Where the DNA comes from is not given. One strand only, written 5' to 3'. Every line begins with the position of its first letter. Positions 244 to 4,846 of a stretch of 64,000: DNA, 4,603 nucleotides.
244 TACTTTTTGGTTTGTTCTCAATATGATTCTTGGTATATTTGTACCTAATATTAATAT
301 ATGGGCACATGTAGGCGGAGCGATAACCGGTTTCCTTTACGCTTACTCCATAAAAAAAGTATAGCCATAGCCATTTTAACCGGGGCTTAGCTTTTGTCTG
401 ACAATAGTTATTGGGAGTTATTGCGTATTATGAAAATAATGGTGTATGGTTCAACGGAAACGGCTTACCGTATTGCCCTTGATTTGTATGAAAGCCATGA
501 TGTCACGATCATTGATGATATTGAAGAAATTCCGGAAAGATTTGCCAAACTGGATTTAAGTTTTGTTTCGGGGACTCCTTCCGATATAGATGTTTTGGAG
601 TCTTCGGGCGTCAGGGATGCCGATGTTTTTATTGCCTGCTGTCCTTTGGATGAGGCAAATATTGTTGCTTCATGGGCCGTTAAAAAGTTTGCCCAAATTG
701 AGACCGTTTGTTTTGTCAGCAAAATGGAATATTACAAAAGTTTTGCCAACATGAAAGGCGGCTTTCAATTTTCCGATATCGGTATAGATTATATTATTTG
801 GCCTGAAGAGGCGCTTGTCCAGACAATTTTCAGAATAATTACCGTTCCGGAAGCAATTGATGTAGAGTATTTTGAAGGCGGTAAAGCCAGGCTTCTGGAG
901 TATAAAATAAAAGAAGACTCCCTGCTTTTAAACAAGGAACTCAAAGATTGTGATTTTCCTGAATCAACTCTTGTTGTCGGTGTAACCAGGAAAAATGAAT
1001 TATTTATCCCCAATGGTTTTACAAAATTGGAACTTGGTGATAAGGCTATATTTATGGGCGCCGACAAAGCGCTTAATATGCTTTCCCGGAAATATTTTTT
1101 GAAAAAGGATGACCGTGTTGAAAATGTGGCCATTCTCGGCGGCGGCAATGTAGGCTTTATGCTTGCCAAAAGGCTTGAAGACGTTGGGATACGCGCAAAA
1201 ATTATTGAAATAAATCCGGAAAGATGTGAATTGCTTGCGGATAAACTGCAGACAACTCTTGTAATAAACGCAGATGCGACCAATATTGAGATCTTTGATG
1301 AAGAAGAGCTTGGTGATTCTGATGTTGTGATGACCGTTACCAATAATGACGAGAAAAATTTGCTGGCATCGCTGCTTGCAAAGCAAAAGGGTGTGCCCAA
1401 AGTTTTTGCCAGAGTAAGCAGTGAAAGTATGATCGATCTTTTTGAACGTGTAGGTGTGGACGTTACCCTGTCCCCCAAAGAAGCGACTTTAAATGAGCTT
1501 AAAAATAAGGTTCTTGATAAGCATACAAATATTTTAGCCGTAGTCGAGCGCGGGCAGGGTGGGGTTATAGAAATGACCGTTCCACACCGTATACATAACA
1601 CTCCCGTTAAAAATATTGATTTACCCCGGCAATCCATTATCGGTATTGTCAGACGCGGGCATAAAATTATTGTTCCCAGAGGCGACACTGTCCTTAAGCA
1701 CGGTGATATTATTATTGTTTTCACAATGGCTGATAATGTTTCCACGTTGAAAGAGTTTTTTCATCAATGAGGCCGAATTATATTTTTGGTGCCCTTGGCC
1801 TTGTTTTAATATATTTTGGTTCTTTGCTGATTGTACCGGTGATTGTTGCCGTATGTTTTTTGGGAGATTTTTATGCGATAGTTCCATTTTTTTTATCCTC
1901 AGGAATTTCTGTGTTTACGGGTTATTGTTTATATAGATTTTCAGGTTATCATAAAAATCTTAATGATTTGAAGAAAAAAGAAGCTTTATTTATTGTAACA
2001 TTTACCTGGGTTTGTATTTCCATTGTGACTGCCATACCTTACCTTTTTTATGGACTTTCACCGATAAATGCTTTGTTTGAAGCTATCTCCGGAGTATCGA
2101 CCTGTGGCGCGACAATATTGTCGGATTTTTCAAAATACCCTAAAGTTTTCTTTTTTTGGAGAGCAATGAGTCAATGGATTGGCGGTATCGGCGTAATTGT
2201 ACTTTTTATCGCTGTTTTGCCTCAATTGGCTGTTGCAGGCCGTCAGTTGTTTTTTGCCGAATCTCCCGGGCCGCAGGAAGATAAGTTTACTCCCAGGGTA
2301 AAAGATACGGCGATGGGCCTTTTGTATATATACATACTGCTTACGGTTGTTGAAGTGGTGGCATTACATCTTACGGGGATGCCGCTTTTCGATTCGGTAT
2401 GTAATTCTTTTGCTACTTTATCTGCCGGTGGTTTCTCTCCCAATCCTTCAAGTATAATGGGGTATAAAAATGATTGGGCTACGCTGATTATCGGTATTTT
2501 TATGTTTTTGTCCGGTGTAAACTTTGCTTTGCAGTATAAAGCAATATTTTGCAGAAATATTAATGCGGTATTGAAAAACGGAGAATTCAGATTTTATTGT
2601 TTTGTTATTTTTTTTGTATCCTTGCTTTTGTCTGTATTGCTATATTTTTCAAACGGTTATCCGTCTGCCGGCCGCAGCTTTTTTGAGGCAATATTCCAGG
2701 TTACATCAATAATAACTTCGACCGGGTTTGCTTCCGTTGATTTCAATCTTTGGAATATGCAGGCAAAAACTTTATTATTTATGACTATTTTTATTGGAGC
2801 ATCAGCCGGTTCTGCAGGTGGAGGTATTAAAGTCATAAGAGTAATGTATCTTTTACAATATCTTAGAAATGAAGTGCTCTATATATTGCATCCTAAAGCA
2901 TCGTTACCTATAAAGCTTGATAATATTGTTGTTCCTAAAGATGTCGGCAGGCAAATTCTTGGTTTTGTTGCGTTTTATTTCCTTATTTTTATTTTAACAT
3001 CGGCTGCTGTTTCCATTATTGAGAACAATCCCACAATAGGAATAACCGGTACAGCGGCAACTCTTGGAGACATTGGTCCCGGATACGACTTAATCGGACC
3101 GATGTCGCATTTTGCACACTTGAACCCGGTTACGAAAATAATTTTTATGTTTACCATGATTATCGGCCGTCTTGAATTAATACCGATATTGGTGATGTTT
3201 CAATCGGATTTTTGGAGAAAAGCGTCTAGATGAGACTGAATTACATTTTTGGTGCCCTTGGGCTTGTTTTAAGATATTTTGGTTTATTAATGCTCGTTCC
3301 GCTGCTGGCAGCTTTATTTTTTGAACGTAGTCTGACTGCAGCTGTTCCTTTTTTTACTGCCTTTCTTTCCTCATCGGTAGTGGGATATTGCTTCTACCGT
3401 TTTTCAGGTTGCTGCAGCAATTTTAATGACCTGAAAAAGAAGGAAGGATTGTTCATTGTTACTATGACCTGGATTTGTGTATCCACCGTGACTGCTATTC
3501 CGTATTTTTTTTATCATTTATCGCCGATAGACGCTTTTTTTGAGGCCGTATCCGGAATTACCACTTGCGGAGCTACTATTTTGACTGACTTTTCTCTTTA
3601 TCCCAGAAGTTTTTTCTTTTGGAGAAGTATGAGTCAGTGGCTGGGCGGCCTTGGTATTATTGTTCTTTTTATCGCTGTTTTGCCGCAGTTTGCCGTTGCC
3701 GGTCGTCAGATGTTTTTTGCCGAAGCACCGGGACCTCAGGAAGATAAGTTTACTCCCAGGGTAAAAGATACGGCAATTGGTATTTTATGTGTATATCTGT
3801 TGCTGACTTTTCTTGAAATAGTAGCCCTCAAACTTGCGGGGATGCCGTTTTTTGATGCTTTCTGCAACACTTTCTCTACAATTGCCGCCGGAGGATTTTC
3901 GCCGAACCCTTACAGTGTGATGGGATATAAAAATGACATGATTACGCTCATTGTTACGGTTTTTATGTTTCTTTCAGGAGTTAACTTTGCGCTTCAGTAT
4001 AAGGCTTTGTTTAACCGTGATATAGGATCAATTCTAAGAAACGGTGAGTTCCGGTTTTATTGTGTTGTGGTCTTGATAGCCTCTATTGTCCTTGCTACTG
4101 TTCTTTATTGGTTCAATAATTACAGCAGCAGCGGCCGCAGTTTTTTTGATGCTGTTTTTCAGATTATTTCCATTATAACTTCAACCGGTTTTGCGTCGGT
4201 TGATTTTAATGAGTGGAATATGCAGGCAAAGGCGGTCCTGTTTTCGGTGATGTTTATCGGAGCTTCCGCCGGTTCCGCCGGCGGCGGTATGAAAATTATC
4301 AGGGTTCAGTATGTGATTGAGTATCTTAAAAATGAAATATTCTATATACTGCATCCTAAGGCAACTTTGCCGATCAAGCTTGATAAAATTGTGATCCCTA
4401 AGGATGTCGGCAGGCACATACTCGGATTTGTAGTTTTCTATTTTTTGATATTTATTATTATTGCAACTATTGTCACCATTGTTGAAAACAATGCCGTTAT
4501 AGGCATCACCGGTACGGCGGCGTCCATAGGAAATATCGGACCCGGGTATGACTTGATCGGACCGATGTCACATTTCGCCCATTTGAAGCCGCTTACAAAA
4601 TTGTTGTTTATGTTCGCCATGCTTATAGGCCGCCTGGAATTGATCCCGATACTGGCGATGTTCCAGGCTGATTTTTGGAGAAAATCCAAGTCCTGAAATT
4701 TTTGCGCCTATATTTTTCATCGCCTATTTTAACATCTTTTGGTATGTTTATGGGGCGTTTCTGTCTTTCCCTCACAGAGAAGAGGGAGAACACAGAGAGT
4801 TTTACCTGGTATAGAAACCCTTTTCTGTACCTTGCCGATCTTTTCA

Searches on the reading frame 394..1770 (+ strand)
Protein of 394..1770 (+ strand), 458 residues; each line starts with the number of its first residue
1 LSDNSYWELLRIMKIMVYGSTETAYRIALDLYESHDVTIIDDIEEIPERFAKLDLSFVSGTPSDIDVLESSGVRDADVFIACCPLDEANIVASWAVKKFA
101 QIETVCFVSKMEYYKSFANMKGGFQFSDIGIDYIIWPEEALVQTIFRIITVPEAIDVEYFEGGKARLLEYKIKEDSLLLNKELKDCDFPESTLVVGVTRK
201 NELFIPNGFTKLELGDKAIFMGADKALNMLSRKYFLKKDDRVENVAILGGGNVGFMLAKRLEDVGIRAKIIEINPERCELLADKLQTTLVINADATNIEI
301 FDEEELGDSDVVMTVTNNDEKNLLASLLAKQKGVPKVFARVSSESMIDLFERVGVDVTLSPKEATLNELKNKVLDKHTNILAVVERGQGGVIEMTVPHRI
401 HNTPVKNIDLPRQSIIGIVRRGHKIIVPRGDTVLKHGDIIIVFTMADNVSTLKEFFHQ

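Call 106: search_protein_families(library=ncbifam, max_evalue=1e-10, proteins=[window:394-1770:+])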
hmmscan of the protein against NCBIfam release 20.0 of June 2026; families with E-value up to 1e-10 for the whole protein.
window:394-1770:+ (458 aa): 16 families
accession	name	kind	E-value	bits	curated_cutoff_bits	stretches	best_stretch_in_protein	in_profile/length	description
NF007039.0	PRK09496.3-2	equivalog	8.3e-117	390.7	293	1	13-457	1-445/446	Trk system potassium transporter TrkA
NF007043.0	PRK09496.3-6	equivalog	3e-109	365.8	384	1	13-450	1-438/445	Trk system potassium transporter TrkA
NF007041.0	PRK09496.3-4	equivalog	7.9e-103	344.6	386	1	13-457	1-444/450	Trk system potassium transporter TrkA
NF007036.0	PRK09496.2-3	subfamily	2.7e-96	323.1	407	1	13-456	1-447/448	Trk system potassium transporter TrkA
NF007034.0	PRK09496.2-1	subfamily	1.9e-94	317.1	344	1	13-452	1-441/445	Trk system potassium transporter TrkA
NF007031.0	PRK09496.1-2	equivalog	3.3e-80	270.4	289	1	13-456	1-451/458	Trk system potassium transporter TrkA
NF007032.0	PRK09496.1-4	equivalog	3.1e-78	263.8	309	1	13-448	1-441/457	Trk system potassium transporter TrkA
NF007038.0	PRK09496.2-6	equivalog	2.3e-69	234.3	374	1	13-456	1-444/445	Trk system potassium transporter TrkA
NF007033.0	PRK09496.1-5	equivalog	7.6e-69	232.9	338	1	13-456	1-447/449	Trk system potassium transporter TrkA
NF007030.0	PRK09496.1-1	equivalog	9.1e-66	222.3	371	1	13-447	1-441/458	Trk system potassium transporter TrkA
NF007037.0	PRK09496.2-4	equivalog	5.7e-52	177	445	1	13-452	1-449/454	Trk system potassium transporter TrkA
NF007035.0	PRK09496.2-2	equivalog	8.5e-52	176.4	521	1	13-452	1-445/455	Trk system potassium transporter TrkA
NF007040.0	PRK09496.3-3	equivalog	8.5e-33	113.6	455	1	13-456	4-461/462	Trk system potassium transporter TrkA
NF007042.0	PRK09496.3-5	equivalog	5.3e-30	104.5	467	1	269-443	273-449/466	Trk system potassium transporter TrkA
NF003716.0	PRK05326.1-3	equivalog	4.6e-21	74.9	355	0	155-232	402-479/499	potassium/proton antiporter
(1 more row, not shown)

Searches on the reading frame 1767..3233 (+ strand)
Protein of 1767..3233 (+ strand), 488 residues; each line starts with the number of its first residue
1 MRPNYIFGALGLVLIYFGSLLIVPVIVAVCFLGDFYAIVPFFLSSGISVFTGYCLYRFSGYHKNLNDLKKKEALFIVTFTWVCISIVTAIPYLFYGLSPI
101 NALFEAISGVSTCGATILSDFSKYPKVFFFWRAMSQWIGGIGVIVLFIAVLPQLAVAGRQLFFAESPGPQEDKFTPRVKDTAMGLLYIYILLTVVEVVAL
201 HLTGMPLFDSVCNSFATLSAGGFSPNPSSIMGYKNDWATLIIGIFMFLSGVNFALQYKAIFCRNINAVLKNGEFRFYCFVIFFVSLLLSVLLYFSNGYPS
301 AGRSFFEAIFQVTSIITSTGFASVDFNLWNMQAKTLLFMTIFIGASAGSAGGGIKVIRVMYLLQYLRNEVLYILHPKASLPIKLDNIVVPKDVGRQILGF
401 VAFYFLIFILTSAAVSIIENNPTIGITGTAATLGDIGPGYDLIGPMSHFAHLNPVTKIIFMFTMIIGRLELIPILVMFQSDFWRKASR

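Call 106: search_protein_families(library=ncbifam, max_evalue=1e-10, proteins=[window:1767-3233:+])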
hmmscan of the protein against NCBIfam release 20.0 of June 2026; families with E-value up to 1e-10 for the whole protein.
window:1767-3233:+ (488 aa): 2 families
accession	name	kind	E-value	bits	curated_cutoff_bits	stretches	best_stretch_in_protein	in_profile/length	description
NF008020.0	PRK10750.1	equivalog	1.5e-93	314.6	866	1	8-484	8-482/483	Trk system potassium transporter TrkH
TIGR00933.1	2a38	subfamily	4e-84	283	331.15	1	89-468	3-391/391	TrkH family potassium uptake protein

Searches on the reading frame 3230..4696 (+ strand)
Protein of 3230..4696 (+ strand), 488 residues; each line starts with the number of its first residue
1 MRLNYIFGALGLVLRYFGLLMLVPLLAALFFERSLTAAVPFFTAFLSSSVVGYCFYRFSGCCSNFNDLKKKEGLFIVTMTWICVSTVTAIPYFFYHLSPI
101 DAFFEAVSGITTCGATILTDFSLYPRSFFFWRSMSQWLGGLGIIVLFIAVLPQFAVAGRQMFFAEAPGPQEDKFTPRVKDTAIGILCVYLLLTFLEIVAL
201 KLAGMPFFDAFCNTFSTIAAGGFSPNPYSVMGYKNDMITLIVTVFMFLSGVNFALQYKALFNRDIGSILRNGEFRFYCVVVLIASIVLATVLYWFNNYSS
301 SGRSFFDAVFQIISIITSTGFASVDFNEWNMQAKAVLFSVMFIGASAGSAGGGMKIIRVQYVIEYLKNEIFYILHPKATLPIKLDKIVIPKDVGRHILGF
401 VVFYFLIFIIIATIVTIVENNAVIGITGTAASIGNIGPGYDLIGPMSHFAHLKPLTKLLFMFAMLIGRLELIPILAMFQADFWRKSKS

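Call 106: search_protein_families(library=ncbifam, max_evalue=1e-10, proteins=[window:3230-4696:+])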
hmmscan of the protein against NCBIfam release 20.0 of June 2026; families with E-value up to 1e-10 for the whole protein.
window:3230-4696:+ (488 aa): 2 families
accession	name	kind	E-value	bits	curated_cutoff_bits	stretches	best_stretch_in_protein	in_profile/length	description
NF008020.0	PRK10750.1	equivalog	2.3e-92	310.6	866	1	3-484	3-482/483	Trk system potassium transporter TrkH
TIGR00933.1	2a38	subfamily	1.7e-85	287.5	331.15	1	89-468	3-391/391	TrkH family potassium uptake protein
